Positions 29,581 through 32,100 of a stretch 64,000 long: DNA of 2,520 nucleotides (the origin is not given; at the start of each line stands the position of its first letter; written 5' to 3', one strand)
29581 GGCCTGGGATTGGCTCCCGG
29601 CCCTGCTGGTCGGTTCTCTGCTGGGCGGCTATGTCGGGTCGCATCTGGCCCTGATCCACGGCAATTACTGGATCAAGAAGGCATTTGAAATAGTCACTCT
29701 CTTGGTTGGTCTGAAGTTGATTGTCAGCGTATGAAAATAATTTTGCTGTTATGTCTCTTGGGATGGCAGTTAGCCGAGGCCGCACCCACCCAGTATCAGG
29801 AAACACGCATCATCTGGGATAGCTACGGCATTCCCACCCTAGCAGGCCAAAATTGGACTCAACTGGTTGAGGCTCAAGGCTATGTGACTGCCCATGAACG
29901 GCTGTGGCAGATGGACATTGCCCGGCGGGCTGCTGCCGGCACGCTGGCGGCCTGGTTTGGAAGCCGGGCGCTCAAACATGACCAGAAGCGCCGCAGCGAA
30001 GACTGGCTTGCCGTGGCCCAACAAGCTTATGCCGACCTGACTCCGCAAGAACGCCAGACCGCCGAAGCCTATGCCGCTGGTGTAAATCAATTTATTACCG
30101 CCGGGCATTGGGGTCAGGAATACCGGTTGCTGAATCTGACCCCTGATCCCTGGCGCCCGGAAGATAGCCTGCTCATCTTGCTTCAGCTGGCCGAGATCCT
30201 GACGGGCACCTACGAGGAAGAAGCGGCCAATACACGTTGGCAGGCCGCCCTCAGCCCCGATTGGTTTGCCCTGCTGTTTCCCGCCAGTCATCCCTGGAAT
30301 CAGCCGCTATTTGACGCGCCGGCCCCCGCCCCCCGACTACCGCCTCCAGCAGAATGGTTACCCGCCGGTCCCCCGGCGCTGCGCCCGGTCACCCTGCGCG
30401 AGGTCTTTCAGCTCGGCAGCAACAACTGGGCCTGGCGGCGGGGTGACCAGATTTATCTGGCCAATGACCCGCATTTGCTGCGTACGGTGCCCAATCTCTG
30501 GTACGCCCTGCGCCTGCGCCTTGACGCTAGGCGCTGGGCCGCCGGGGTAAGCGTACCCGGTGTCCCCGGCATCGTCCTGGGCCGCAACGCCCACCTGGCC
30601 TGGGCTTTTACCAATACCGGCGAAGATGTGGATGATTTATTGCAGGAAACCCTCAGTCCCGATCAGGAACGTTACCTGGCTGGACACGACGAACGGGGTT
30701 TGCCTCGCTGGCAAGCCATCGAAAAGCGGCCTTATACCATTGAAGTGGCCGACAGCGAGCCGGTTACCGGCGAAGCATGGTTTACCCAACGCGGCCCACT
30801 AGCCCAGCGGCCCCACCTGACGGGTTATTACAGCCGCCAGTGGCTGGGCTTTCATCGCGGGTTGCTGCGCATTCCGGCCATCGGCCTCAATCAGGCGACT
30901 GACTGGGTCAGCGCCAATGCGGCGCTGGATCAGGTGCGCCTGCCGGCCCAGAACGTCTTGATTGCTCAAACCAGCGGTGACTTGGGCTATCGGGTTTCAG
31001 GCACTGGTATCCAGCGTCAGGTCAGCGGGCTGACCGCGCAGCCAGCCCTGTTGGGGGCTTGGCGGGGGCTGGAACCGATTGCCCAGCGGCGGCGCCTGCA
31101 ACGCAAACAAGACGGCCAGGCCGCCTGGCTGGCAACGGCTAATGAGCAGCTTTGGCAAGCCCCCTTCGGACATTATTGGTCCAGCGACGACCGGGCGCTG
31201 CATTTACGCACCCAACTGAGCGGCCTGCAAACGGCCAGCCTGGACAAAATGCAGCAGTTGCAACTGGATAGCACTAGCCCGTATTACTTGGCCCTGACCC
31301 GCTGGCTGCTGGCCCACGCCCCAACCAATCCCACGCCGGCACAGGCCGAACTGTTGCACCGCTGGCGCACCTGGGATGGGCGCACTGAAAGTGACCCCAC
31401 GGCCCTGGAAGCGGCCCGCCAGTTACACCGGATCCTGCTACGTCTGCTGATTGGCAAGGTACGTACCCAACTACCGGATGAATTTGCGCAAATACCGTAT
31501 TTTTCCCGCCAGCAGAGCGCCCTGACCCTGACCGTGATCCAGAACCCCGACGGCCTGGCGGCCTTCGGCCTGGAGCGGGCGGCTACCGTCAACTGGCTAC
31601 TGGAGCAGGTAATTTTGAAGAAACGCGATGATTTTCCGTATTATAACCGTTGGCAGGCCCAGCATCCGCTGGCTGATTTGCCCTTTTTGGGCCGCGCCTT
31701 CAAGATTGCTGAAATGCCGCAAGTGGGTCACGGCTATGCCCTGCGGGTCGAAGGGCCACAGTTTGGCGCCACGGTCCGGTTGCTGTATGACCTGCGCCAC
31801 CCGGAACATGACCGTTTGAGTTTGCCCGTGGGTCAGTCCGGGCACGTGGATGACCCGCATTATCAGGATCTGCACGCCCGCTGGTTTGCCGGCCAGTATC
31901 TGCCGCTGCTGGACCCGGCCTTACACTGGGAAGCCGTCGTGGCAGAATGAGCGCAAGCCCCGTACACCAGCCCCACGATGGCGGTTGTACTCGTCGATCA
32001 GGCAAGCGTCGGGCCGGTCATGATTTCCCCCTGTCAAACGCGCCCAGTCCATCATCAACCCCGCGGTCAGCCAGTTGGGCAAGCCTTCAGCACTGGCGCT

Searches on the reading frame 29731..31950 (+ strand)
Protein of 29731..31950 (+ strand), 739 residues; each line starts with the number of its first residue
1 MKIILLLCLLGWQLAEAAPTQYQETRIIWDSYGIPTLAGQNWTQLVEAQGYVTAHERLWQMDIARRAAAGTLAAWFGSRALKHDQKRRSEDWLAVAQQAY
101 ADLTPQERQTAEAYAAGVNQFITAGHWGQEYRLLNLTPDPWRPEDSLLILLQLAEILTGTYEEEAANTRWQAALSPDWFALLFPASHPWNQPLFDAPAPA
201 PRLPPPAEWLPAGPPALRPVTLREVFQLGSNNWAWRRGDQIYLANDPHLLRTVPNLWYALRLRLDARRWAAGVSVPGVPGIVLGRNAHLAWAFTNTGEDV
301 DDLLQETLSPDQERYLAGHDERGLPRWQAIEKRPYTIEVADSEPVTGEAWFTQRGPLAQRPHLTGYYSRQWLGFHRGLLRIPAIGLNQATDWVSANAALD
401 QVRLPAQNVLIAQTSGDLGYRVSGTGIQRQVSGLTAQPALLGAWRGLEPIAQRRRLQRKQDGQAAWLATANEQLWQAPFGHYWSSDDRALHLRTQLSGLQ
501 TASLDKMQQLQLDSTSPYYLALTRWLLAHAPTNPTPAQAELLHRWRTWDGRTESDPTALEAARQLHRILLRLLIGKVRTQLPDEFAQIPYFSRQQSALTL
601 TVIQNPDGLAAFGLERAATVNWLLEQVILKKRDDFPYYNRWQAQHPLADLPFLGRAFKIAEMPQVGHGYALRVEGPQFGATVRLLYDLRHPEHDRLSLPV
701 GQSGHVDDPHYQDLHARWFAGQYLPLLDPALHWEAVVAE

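Call 80: search_protein_families(library=pfam, proteins=[window:29731-31950:+], max_evalue=0.0001)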
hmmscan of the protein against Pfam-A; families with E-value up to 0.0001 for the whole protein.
window:29731-31950:+ (739 aa): 1 family
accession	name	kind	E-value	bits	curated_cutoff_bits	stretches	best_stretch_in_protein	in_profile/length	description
PF01804.23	Penicil_amidase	-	8.9e-117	392.3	21.3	1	25-726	2-666/675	Penicillin amidase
